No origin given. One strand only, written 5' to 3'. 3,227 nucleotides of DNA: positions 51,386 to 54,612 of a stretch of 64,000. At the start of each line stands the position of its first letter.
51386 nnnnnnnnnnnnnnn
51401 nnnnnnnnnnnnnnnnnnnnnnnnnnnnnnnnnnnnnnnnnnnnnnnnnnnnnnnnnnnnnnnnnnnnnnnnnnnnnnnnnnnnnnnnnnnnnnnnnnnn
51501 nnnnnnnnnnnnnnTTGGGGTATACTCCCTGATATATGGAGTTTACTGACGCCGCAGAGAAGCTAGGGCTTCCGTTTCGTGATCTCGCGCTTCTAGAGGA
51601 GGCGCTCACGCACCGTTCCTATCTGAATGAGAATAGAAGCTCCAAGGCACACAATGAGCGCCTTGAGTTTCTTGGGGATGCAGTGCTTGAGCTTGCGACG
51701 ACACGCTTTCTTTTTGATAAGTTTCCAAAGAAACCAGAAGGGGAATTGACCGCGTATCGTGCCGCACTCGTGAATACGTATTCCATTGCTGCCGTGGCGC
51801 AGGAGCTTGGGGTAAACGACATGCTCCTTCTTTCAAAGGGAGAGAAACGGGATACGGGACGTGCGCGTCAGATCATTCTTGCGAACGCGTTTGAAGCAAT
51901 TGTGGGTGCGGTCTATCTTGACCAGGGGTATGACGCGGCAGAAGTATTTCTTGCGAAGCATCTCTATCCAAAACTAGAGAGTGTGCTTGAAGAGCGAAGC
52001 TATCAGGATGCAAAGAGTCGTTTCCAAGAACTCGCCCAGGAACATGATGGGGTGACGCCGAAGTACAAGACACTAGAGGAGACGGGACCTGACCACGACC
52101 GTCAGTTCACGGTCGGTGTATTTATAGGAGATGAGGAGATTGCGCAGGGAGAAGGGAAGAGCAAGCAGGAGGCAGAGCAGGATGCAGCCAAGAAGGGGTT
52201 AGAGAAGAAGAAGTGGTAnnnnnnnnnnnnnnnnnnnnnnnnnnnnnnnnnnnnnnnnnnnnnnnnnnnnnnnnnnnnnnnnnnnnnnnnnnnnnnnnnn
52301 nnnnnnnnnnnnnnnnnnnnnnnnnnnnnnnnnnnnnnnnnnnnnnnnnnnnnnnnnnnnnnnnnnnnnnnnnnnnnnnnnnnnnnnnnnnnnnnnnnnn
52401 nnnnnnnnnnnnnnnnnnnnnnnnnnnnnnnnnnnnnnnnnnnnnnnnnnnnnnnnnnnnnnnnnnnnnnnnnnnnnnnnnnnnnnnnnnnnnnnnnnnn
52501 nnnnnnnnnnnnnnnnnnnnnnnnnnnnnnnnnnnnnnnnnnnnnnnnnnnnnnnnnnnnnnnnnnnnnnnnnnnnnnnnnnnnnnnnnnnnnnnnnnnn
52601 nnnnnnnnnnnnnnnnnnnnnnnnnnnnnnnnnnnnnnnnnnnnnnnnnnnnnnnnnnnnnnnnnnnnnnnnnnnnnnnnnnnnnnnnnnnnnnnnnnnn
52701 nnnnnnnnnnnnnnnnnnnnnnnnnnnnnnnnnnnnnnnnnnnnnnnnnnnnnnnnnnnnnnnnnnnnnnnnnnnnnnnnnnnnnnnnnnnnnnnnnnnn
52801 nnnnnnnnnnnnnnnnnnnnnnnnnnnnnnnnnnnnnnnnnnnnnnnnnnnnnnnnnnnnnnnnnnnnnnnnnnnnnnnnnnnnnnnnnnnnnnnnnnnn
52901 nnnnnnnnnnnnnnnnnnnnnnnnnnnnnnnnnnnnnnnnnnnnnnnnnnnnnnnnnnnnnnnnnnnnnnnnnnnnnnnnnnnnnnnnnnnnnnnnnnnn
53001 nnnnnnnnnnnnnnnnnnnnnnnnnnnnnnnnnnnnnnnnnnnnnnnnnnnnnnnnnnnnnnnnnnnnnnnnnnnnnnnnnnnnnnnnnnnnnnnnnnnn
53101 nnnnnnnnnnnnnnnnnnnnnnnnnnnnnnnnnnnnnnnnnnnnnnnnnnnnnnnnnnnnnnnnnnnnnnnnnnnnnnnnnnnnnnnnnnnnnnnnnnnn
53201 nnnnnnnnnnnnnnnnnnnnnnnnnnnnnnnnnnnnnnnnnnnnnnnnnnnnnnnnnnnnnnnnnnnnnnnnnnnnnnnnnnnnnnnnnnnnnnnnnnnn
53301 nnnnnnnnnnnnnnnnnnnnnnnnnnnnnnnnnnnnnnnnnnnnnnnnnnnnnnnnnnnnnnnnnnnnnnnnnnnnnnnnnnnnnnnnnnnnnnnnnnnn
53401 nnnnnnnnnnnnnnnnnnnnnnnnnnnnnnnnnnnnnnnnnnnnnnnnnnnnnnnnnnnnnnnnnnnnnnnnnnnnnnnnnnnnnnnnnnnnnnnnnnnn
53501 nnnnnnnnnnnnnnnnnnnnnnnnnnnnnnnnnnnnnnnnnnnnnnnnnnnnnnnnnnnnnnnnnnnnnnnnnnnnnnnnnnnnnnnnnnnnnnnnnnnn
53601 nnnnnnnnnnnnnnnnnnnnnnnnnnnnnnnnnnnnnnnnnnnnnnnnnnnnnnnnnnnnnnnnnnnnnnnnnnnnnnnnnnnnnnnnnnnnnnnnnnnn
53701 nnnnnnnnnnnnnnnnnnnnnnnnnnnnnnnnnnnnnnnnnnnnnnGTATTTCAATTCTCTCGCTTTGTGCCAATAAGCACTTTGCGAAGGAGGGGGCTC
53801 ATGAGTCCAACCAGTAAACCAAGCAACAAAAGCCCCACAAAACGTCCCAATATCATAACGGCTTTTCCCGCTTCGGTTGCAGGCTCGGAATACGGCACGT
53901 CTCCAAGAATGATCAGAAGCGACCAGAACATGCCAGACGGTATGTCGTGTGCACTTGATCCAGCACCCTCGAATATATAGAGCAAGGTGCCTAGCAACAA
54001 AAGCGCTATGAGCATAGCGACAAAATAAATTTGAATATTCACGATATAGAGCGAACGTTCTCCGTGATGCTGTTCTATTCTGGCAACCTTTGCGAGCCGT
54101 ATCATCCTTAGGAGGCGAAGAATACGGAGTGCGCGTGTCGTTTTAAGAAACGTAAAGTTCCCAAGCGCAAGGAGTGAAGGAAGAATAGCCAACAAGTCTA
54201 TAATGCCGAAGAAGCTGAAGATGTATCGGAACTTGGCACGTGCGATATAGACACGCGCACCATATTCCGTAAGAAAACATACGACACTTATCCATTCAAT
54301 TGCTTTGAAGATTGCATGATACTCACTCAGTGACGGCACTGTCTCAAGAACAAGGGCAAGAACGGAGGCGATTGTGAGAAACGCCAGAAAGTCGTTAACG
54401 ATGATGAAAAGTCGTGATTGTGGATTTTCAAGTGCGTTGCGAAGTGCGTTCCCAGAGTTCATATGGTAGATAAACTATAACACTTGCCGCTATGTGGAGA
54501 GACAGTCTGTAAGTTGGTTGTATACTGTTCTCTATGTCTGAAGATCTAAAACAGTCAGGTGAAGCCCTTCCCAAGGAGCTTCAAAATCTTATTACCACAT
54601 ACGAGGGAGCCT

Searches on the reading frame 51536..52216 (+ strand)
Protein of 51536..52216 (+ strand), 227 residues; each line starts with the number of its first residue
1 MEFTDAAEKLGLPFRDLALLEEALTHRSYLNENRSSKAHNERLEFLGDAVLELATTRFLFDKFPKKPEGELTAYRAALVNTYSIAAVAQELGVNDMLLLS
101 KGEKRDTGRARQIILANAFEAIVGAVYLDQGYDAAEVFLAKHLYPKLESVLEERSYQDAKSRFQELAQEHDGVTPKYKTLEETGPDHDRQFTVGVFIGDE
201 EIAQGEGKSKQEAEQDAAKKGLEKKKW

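Call 96: search_protein_families(library=pfam, proteins=[window:51536-52216:+], max_evalue=0.001)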
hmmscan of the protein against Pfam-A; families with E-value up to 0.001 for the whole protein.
window:51536-52216:+ (227 aa): 4 families
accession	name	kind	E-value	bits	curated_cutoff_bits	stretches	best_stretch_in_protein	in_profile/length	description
PF14622.11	Ribonucleas_3_3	-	7.9e-39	133.2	35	1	18-146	3-127/128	Ribonuclease-III-like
PF00636.31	Ribonuclease_3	-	2.9e-25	89.5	27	1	41-131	1-102/102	Ribonuclease III domain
PF00035.32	dsrm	-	1.1e-18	68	23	1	159-224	1-65/66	Double-stranded RNA binding motif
PF22935.1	RM44_endonuclase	-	1.1e-10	42.1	27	1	10-126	13-139/139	Large ribosomal subunit protein mL44, endonuclease domain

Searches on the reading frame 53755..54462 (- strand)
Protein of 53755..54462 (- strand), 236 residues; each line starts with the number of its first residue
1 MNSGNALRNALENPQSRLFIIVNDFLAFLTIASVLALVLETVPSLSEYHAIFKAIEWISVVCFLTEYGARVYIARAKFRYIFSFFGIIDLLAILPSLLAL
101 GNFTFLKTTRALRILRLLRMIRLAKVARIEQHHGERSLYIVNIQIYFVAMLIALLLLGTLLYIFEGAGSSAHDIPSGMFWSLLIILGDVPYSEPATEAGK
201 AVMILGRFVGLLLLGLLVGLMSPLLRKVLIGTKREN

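Call 96: search_protein_families(library=pfam, proteins=[window:53755-54462:-], max_evalue=0.001)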
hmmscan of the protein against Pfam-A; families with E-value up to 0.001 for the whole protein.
window:53755-54462:- (236 aa): 1 family
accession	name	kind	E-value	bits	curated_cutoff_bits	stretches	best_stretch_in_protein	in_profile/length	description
PF00520.37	Ion_trans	-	6.1e-15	55.5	25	1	25-222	7-230/241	Ion transport protein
